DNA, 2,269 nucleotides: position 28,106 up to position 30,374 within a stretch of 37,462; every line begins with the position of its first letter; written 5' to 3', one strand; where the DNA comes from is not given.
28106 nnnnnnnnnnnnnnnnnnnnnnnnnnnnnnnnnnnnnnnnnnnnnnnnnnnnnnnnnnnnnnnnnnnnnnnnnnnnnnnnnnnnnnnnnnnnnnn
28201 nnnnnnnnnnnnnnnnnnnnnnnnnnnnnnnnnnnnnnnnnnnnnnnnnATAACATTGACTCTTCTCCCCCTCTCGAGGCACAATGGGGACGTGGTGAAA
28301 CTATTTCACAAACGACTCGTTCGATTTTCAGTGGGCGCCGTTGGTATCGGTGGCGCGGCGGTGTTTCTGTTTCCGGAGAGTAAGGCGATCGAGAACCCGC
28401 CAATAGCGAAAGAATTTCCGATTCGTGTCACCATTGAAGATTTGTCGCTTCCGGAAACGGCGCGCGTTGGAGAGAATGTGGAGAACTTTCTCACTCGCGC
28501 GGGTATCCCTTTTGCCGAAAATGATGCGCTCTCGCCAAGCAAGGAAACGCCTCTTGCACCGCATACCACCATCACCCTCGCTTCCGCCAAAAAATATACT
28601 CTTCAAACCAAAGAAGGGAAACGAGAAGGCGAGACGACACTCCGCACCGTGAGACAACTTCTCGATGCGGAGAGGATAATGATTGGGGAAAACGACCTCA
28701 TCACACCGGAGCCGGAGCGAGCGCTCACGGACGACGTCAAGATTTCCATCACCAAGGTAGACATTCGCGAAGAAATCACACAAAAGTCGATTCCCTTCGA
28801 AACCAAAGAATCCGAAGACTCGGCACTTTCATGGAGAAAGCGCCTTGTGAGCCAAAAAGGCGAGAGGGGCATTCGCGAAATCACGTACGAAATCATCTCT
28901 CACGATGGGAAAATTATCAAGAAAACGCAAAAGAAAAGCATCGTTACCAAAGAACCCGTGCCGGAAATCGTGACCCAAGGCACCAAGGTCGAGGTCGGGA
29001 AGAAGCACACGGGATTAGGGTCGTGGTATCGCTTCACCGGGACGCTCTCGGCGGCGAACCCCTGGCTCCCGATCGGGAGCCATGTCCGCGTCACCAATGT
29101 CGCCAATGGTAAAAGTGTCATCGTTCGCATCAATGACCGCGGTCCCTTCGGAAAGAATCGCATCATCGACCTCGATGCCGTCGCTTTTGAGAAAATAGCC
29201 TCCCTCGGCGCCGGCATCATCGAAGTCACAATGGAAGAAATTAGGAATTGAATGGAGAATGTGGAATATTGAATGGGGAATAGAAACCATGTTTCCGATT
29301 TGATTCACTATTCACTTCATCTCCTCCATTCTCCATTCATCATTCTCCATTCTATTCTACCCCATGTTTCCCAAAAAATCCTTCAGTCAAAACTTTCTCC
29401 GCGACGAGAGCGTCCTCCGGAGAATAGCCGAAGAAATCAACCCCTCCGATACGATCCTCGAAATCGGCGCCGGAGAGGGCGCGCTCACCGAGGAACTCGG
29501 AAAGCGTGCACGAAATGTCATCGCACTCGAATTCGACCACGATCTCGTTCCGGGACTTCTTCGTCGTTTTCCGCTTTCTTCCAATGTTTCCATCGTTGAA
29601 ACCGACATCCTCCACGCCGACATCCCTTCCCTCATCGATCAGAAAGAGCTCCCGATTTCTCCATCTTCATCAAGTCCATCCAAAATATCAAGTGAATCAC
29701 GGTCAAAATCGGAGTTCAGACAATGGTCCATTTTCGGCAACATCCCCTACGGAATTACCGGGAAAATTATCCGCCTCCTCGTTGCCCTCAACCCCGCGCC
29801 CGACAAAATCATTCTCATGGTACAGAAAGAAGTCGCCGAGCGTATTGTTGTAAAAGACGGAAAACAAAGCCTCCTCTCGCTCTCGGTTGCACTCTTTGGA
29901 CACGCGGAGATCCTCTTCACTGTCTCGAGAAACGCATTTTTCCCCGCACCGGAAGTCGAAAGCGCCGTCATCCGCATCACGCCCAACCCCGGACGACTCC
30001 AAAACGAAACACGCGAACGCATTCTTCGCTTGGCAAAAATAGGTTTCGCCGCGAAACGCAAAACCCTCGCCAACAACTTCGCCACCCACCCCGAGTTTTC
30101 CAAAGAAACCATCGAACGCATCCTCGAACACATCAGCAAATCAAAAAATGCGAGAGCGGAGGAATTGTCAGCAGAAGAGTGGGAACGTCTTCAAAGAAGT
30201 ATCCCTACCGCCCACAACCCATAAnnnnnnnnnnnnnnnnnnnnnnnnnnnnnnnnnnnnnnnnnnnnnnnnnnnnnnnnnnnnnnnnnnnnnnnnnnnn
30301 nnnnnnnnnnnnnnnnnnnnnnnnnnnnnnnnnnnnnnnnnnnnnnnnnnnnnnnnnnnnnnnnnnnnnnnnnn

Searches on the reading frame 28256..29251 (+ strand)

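Call 64: search_protein_families(library=pfam, proteins=[window:28256-29251:+], max_evalue=0.001)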
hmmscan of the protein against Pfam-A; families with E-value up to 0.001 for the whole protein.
window:28256-29251:+ (331 aa): 4 families
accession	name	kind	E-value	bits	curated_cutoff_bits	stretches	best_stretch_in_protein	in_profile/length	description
PF07501.17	G5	-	2.6e-17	63.3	23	1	172-244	3-75/75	G5 domain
PF03330.24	DPBB_1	-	2e-16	60.4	28.8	1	251-325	12-82/83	Lytic transglycolase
PF03990.20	DUF348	-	1.6e-08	34.6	24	0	127-153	14-40/41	G5-linked-Ubiquitin-like domain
PF00967.23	Barwin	-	0.0001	22.6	21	1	273-325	60-109/119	Barwin family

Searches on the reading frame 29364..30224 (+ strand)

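Call 42: search_protein_families(library=pfam, proteins=[window:29364-30224:+], max_evalue=0.01)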
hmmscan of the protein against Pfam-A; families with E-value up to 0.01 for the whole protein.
window:29364-30224:+ (286 aa): 3 families
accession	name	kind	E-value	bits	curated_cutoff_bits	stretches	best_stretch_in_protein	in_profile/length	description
PF00398.26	RrnaAD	-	6.1e-49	166.9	24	1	4-276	5-257/263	Ribosomal RNA adenine dimethylase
PF13649.12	Methyltransf_25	-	0.00072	20.6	27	1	31-87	1-60/97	Methyltransferase domain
PF13489.12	Methyltransf_23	-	0.0028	17.8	27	1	17-64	12-59/164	Methyltransferase domain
